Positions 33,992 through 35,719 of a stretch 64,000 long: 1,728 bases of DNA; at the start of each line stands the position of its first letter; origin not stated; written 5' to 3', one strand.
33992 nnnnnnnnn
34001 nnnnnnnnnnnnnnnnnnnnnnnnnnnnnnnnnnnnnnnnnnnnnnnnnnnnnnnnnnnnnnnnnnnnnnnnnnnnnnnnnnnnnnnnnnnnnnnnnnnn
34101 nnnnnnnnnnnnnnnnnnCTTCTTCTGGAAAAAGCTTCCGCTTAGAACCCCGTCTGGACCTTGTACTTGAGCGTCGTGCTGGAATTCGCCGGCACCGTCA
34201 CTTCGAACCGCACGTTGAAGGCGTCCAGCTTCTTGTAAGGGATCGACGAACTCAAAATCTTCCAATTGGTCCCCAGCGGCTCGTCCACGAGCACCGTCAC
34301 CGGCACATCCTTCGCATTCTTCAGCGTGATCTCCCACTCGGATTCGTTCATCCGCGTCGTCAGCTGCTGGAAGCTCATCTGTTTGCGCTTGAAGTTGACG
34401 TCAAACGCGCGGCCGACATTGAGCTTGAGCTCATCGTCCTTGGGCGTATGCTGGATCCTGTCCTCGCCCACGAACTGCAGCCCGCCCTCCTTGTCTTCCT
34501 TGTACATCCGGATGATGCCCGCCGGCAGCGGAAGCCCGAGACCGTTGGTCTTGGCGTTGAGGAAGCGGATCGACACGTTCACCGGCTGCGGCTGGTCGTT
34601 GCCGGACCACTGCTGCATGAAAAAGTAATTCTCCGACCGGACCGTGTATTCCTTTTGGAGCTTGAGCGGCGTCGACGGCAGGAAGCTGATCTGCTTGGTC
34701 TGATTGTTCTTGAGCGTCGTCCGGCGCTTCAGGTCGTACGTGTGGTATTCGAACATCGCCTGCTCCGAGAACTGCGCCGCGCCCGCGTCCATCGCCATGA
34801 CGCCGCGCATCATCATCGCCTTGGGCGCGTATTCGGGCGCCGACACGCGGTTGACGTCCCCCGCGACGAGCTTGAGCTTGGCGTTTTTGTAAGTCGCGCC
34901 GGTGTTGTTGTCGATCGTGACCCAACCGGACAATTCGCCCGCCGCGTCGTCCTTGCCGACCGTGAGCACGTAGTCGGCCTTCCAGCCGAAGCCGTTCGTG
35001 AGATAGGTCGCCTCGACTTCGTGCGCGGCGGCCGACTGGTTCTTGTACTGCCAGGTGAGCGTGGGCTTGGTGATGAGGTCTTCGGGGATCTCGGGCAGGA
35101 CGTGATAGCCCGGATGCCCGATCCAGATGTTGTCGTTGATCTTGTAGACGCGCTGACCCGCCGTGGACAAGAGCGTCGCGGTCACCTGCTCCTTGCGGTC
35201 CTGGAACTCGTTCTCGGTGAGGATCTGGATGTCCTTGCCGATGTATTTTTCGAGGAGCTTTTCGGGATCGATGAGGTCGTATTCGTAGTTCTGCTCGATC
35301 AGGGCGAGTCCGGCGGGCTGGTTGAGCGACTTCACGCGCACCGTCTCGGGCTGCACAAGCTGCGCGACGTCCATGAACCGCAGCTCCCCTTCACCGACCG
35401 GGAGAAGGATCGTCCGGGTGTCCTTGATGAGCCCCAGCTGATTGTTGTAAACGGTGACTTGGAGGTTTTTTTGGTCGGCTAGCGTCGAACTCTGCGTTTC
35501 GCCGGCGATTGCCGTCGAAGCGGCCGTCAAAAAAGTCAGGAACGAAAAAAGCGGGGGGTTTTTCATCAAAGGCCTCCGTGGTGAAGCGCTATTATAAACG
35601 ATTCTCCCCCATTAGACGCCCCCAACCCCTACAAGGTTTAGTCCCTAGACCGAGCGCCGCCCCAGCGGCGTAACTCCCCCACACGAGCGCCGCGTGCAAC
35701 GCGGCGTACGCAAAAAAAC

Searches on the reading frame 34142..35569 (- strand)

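Call 59: search_protein_families(library=pfam, proteins=[window:34142-35569:-], max_evalue=0.00001)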
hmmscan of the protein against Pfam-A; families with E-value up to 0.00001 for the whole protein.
window:34142-35569:- (475 aa): 1 family
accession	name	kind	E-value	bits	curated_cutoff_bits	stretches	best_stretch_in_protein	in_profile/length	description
PF13598.12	DUF4139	-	2.7e-10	40.7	31.8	1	186-435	2-158/205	Domain of unknown function (DUF4139)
